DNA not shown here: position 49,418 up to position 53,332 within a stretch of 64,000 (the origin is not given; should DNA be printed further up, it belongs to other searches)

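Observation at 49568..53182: Acetyl-CoA synthase fused to the corrinoid Fe-S protein small subunit (AcsB-AcsD) through a ~137-aa flexible linker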

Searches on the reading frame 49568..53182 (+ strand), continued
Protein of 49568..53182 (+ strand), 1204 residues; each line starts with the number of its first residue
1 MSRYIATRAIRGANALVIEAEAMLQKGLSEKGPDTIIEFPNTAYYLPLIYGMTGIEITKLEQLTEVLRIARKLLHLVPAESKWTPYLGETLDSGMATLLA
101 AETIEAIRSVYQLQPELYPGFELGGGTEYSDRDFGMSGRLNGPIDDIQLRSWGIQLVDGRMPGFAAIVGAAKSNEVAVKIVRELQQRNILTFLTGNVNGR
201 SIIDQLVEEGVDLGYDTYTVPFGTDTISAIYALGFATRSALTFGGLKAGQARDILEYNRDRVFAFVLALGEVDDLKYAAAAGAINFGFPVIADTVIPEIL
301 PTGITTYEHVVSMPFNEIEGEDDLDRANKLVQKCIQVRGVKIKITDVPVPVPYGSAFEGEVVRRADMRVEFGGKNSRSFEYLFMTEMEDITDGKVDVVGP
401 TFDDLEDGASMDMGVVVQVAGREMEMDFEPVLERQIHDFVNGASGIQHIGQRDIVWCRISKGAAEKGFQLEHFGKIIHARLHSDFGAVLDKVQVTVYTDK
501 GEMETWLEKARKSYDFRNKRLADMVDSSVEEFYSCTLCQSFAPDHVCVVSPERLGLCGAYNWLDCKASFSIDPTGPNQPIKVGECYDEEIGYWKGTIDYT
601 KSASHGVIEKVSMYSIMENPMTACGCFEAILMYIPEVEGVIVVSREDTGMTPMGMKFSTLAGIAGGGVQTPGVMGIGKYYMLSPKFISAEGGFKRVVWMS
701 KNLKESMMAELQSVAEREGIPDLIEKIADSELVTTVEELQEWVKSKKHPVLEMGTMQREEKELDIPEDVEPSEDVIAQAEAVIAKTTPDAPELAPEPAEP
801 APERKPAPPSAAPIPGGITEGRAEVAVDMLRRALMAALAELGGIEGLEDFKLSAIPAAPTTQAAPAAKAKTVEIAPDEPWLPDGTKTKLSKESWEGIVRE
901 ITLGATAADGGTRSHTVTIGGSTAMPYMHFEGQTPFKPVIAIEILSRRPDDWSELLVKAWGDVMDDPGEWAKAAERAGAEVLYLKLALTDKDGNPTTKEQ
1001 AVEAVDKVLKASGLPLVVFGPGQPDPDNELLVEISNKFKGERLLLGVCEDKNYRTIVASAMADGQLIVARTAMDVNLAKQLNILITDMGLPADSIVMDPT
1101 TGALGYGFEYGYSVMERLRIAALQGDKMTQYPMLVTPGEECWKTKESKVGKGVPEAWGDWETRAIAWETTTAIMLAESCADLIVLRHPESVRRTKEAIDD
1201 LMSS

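Call 5: find_homologous_proteins(query=window:49568-53179:+, max_evalue=1e-10)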
Query window:49568-53179:+ (1204 aa): 8000 proteins with E <= 1e-10 among 8000 candidates; the best 120 are listed.
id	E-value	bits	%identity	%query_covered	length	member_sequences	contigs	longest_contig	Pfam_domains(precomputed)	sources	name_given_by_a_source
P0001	0.0e+0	2620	95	100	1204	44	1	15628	PF18537.7,PF19436.5,PF03598.21,PF03599.23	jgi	-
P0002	0.0e+0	2522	91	100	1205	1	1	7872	PF18537.7,PF19436.5,PF03598.21,PF03599.23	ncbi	-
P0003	0.0e+0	2464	89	100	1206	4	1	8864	PF18537.7,PF19436.5,PF03598.21,PF03599.23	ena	-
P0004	0.0e+0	2451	89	100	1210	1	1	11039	PF18537.7,PF19436.5,PF03598.21,PF03599.23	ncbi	-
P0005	0.0e+0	2426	88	100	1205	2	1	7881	PF18537.7,PF19436.5,PF03598.21,PF03599.23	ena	-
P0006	0.0e+0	2424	87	100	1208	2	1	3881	PF18537.7,PF19436.5,PF03598.21,PF03599.23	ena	-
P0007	0.0e+0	2415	87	100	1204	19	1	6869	PF18537.7,PF19436.5,PF03598.21,PF03599.23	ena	-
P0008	0.0e+0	2397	87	100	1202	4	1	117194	PF18537.7,PF19436.5,PF03598.21,PF03599.23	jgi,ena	-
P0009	0.0e+0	2392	87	100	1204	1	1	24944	PF18537.7,PF19436.5,PF03598.21,PF03599.23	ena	-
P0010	0.0e+0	2392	87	100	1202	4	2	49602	PF18537.7,PF19436.5,PF03598.21,PF03599.23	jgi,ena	-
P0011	0.0e+0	2380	86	100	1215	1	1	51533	PF18537.7,PF19436.5,PF03598.21,PF03599.23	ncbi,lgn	-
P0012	0.0e+0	2377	86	100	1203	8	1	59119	PF18537.7,PF19436.5,PF03598.21,PF03599.23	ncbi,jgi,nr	ncbi:MAG: hypothetical protein DRI46_01510 [Chloroflexi bacterium]|nr:MAG: hypothetical protein DRI4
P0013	0.0e+0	2374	86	100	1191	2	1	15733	PF18537.7,PF19436.5,PF03598.21,PF03599.23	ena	-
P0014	0.0e+0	2370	85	100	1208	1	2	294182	PF18537.7,PF19436.5,PF03598.21,PF03599.23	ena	-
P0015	0.0e+0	2359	85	100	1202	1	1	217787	PF18537.7,PF19436.5,PF03598.21,PF03599.23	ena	-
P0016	0.0e+0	2356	85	100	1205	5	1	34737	PF18537.7,PF19436.5,PF03598.21,PF03599.23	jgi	-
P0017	0.0e+0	2350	85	100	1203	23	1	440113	PF18537.7,PF19436.5,PF03598.21,PF03599.23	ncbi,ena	-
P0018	0.0e+0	2348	85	100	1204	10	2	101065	PF18537.7,PF19436.5,PF03598.21,PF03599.23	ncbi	-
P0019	0.0e+0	2345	84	100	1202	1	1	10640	PF18537.7,PF19436.5,PF03598.21,PF03599.23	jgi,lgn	-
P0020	0.0e+0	2344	84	100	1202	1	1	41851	PF18537.7,PF19436.5,PF03598.21,PF03599.23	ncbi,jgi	-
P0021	0.0e+0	2337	84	100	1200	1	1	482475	PF18537.7,PF19436.5,PF03598.21,PF03599.23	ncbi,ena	-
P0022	0.0e+0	2326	84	100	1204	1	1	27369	PF18537.7,PF19436.5,PF03598.21,PF03599.23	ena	-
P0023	0.0e+0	2324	83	100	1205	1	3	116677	PF18537.7,PF19436.5,PF03598.21,PF03599.23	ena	-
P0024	0.0e+0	2323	84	100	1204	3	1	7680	PF18537.7,PF19436.5,PF03598.21,PF03599.23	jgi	jgi:acetyl-CoA synthase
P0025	0.0e+0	2321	84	100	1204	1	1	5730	PF18537.7,PF19436.5,PF03598.21,PF03599.23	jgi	jgi:acetyl-CoA synthase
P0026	0.0e+0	2321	84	100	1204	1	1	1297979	PF18537.7,PF19436.5,PF03598.21,PF03599.23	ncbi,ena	-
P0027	0.0e+0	2320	84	100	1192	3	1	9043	PF18537.7,PF19436.5,PF03598.21,PF03599.23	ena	-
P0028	0.0e+0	2319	84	100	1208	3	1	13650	PF18537.7,PF19436.5,PF03598.21,PF03599.23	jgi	jgi:acetyl-CoA synthase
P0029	0.0e+0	2316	83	100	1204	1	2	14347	PF18537.7,PF19436.5,PF03598.21,PF03599.23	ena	-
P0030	0.0e+0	2316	83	100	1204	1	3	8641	PF18537.7,PF19436.5,PF03598.21,PF03599.23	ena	-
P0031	0.0e+0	2315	83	100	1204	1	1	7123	PF18537.7,PF19436.5,PF03598.21,PF03599.23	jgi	-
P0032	0.0e+0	2314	83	100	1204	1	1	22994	PF18537.7,PF19436.5,PF03598.21,PF03599.23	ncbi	ncbi:MAG: acetyl-CoA decarbonylase/synthase complex subunit alpha/beta [Anaerolineales bacterium]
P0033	0.0e+0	2306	84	100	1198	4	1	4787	PF18537.7,PF19436.5,PF03598.21,PF03599.23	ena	-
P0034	0.0e+0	2301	83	100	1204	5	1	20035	PF18537.7,PF19436.5,PF03598.21,PF03599.23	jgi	jgi:acetyl-CoA synthase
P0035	0.0e+0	2301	84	100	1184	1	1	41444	PF18537.7,PF19436.5,PF03598.21,PF03599.23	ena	-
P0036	0.0e+0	2290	82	100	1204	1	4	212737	PF18537.7,PF19436.5,PF03598.21,PF03599.23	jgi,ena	-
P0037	0.0e+0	2280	83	100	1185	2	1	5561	PF18537.7,PF19436.5,PF03598.21,PF03599.23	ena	-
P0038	0.0e+0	2275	82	100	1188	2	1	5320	PF18537.7,PF19436.5,PF03598.21,PF03599.23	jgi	jgi:acetyl-CoA synthase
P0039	0.0e+0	2273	83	100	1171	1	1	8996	PF18537.7,PF19436.5,PF03598.21,PF03599.23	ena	-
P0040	0.0e+0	2269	83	98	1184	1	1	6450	PF18537.7,PF19436.5,PF03598.21,PF03599.23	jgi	jgi:acetyl-CoA synthase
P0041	0.0e+0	2247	80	100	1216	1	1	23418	PF18537.7,PF19436.5,PF03598.21,PF03599.23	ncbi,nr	ncbi:MAG: Carbon monoxide dehydrogenase/acetyl-CoA synthase subunit alpha [Chloroflexi bacterium]|nr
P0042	0.0e+0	2198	80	100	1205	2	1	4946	PF18537.7,PF19436.5,PF03598.21,PF03599.23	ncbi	-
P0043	0.0e+0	2196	80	100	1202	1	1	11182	PF18537.7,PF19436.5,PF03598.21,PF03599.23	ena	-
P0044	0.0e+0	2172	78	100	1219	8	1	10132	PF18537.7,PF19436.5,PF03598.21,PF03599.23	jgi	-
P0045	0.0e+0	2072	73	100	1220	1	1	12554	PF18537.7,PF19436.5,PF03598.21,PF03599.23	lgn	-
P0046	0.0e+0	2061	73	100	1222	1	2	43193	PF18537.7,PF19436.5,PF03598.21,PF03599.23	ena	-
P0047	0.0e+0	2059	73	100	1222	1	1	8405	PF18537.7,PF19436.5,PF03598.21,PF03599.23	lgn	-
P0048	0.0e+0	2051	73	100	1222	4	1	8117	PF18537.7,PF19436.5,PF03598.21,PF03599.23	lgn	-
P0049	0.0e+0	2046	72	100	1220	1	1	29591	PF18537.7,PF19436.5,PF03598.21,PF03599.23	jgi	jgi:acetyl-CoA synthase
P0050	0.0e+0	2045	73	100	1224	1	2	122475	PF18537.7,PF19436.5,PF03598.21,PF03599.23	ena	-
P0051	0.0e+0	2042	72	100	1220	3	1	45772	PF18537.7,PF19436.5,PF03598.21,PF03599.23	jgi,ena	-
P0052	0.0e+0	2042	77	64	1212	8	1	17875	PF18537.7,PF19436.5,PF03598.21,PF03599.23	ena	-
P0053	0.0e+0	2037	72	100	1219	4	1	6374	PF18537.7,PF19436.5,PF03598.21,PF03599.23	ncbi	-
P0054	0.0e+0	2036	73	100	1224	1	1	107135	PF18537.7,PF19436.5,PF03598.21,PF03599.23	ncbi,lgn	-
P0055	0.0e+0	2032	72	100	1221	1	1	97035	PF18537.7,PF19436.5,PF03598.21,PF03599.23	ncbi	-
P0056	0.0e+0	2027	73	100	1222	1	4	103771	PF18537.7,PF19436.5,PF03598.21,PF03599.23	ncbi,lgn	ncbi:MAG: acetyl-CoA decarbonylase/synthase complex subunit alpha/beta [Anaerolineales bacterium]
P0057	0.0e+0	2024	71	100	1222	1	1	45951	PF18537.7,PF19436.5,PF03598.21,PF03599.23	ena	-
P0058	0.0e+0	2021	79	63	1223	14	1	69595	PF18537.7,PF19436.5,PF03598.21,PF03599.23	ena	-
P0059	0.0e+0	2019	72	100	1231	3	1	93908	PF18537.7,PF19436.5,PF03598.21,PF03599.23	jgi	-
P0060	0.0e+0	2010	72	100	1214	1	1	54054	PF18537.7,PF19436.5,PF03598.21,PF03599.23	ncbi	-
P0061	0.0e+0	2005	72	100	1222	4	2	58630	PF18537.7,PF19436.5,PF03598.21,PF03599.23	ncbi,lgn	-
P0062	0.0e+0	2003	73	100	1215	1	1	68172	PF18537.7,PF19436.5,PF03598.21,PF03599.23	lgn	-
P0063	0.0e+0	1999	72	100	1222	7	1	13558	PF18537.7,PF19436.5,PF03598.21,PF03599.23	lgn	-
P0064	0.0e+0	1998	71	100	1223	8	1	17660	PF18537.7,PF19436.5,PF03598.21,PF03599.23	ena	-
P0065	0.0e+0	1997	72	100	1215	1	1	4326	PF18537.7,PF19436.5,PF03598.21,PF03599.23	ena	-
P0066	0.0e+0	1997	72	100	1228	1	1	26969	PF18537.7,PF19436.5,PF03598.21,PF03599.23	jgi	-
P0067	0.0e+0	1996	72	100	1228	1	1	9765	PF18537.7,PF19436.5,PF03598.21,PF03599.23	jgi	-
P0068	0.0e+0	1996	71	100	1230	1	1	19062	PF18537.7,PF19436.5,PF03598.21,PF03599.23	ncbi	-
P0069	0.0e+0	1994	72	100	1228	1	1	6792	PF18537.7,PF19436.5,PF03598.21,PF03599.23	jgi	-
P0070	0.0e+0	1990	72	100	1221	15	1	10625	PF18537.7,PF19436.5,PF03598.21,PF03599.23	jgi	-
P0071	0.0e+0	1989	72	100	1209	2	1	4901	PF18537.7,PF19436.5,PF03598.21,PF03599.23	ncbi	-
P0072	0.0e+0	1988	72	100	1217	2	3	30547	PF18537.7,PF19436.5,PF03598.21,PF03599.23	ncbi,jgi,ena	-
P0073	0.0e+0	1987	72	100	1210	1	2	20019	PF18537.7,PF19436.5,PF03598.21,PF03599.23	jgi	jgi:acetyl-CoA synthase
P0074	0.0e+0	1986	70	100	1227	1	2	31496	PF18537.7,PF19436.5,PF03598.21,PF03599.23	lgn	-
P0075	0.0e+0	1983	71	100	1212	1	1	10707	PF18537.7,PF19436.5,PF03598.21,PF03599.23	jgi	jgi:acetyl-CoA synthase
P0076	0.0e+0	1982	72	100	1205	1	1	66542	PF18537.7,PF19436.5,PF03598.21,PF03599.23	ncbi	-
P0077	0.0e+0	1981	71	100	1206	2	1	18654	PF18537.7,PF19436.5,PF03598.21,PF03599.23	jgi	jgi:acetyl-CoA synthase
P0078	0.0e+0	1979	73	100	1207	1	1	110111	PF18537.7,PF19436.5,PF03598.21,PF03599.23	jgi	jgi:acetyl-CoA synthase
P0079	0.0e+0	1979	72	100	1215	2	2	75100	PF18537.7,PF19436.5,PF03598.21,PF03599.23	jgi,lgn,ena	-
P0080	0.0e+0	1977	71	98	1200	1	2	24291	PF18537.7,PF19436.5,PF03598.21,PF03599.23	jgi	jgi:acetyl-CoA synthase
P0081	0.0e+0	1975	71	100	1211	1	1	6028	PF18537.7,PF19436.5,PF03598.21,PF03599.23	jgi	jgi:acetyl-CoA synthase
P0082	0.0e+0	1973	71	100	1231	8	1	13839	PF18537.7,PF19436.5,PF03598.21,PF03599.23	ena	-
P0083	0.0e+0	1971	70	100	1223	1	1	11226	PF18537.7,PF19436.5,PF03598.21,PF03599.23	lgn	-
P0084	0.0e+0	1970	71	100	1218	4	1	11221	PF18537.7,PF19436.5,PF03598.21,PF03599.23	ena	-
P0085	0.0e+0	1970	70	100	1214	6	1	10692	PF18537.7,PF19436.5,PF03598.21,PF03599.23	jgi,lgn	-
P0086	0.0e+0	1970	71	100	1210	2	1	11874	PF18537.7,PF19436.5,PF03598.21,PF03599.23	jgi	-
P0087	0.0e+0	1967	71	100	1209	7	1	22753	PF18537.7,PF19436.5,PF03598.21,PF03599.23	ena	-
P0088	0.0e+0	1966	70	100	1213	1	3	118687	PF18537.7,PF19436.5,PF03598.21,PF03599.23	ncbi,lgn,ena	-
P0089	0.0e+0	1966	71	100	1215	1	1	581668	PF18537.7,PF19436.5,PF03598.21,PF03599.23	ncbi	-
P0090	0.0e+0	1964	70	100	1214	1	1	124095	PF18537.7,PF19436.5,PF03598.21,PF03599.23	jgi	jgi:acetyl-CoA synthase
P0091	0.0e+0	1964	71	100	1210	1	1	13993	PF18537.7,PF19436.5,PF03598.21,PF03599.23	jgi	-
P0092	0.0e+0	1964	70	100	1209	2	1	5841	PF18537.7,PF19436.5,PF03598.21,PF03599.23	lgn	-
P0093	0.0e+0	1964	70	100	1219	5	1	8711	PF18537.7,PF19436.5,PF03598.21,PF03599.23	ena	-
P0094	0.0e+0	1963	71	100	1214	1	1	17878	PF18537.7,PF19436.5,PF03598.21,PF03599.23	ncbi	-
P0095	0.0e+0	1963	77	63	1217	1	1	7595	PF18537.7,PF19436.5,PF03598.21,PF03599.23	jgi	jgi:acetyl-CoA synthase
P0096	0.0e+0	1962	71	100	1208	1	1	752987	PF18537.7,PF19436.5,PF03598.21,PF03599.23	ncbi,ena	-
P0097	0.0e+0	1962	71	100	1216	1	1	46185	PF18537.7,PF19436.5,PF03598.21,PF03599.23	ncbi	-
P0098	0.0e+0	1961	71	100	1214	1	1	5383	PF18537.7,PF19436.5,PF03598.21,PF03599.23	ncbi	-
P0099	0.0e+0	1961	71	100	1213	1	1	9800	PF18537.7,PF19436.5,PF03598.21,PF03599.23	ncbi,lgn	ncbi:MAG: acetyl-CoA decarbonylase/synthase complex subunit alpha/beta [Chloroflexota bacterium]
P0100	0.0e+0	1961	70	100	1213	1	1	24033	PF18537.7,PF19436.5,PF03598.21,PF03599.23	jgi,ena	jgi:acetyl-CoA synthase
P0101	0.0e+0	1961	70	100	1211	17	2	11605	PF18537.7,PF19436.5,PF03598.21,PF03599.23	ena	-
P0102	0.0e+0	1960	70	100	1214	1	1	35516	PF18537.7,PF19436.5,PF03598.21,PF03599.23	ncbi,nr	ncbi:MAG: CO dehydrogenase/CO-methylating acetyl-CoA synthase complex subunit beta [Anaerolineales b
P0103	0.0e+0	1960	71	100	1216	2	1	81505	PF18537.7,PF19436.5,PF03598.21,PF03599.23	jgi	-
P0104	0.0e+0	1958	70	100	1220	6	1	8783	PF18537.7,PF19436.5,PF03598.21,PF03599.23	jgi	jgi:acetyl-CoA synthase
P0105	0.0e+0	1958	71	100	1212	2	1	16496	PF18537.7,PF19436.5,PF03598.21,PF03599.23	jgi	-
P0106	0.0e+0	1957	71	100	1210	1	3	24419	PF18537.7,PF19436.5,PF03598.21,PF03599.23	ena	-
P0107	0.0e+0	1956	69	100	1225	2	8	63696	PF18537.7,PF19436.5,PF03598.21,PF03599.23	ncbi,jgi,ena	-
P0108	0.0e+0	1956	71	100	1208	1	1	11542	PF18537.7,PF19436.5,PF03598.21,PF03599.23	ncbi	-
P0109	0.0e+0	1956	69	100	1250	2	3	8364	PF18537.7,PF19436.5,PF03598.21,PF03599.23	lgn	-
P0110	0.0e+0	1956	70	100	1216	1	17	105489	PF18537.7,PF19436.5,PF03598.21,PF03599.23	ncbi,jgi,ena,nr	ncbi:MAG: CO dehydrogenase/CO-methylating acetyl-CoA synthase complex subunit beta [Anaerolineae bac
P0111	0.0e+0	1956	70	100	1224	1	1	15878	PF18537.7,PF19436.5,PF03598.21,PF03599.23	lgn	-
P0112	0.0e+0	1955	76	63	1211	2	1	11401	PF18537.7,PF19436.5,PF03598.21,PF03599.23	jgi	jgi:acetyl-CoA synthase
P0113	0.0e+0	1955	71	100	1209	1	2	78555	PF18537.7,PF19436.5,PF03598.21,PF03599.23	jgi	-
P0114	0.0e+0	1955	71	100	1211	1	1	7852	PF18537.7,PF19436.5,PF03598.21,PF03599.23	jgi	jgi:acetyl-CoA synthase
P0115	0.0e+0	1954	71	100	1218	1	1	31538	PF18537.7,PF19436.5,PF03598.21,PF03599.23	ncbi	-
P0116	0.0e+0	1954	70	100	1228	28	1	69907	PF18537.7,PF19436.5,PF03598.21,PF03599.23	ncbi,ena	-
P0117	0.0e+0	1953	77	63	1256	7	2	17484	PF18537.7,PF19436.5,PF03598.21,PF03599.23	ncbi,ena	ncbi:MAG: acetyl-CoA decarbonylase/synthase complex subunit alpha/beta [Anaerolineales bacterium]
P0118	0.0e+0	1953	69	100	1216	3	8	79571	PF18537.7,PF19436.5,PF03598.21,PF03599.23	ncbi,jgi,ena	-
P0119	0.0e+0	1952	71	100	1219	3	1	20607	PF18537.7,PF19436.5,PF03598.21,PF03599.23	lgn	-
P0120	0.0e+0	1951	70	100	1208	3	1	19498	PF18537.7,PF19436.5,PF03598.21,PF03599.23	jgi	jgi:acetyl-CoA synthase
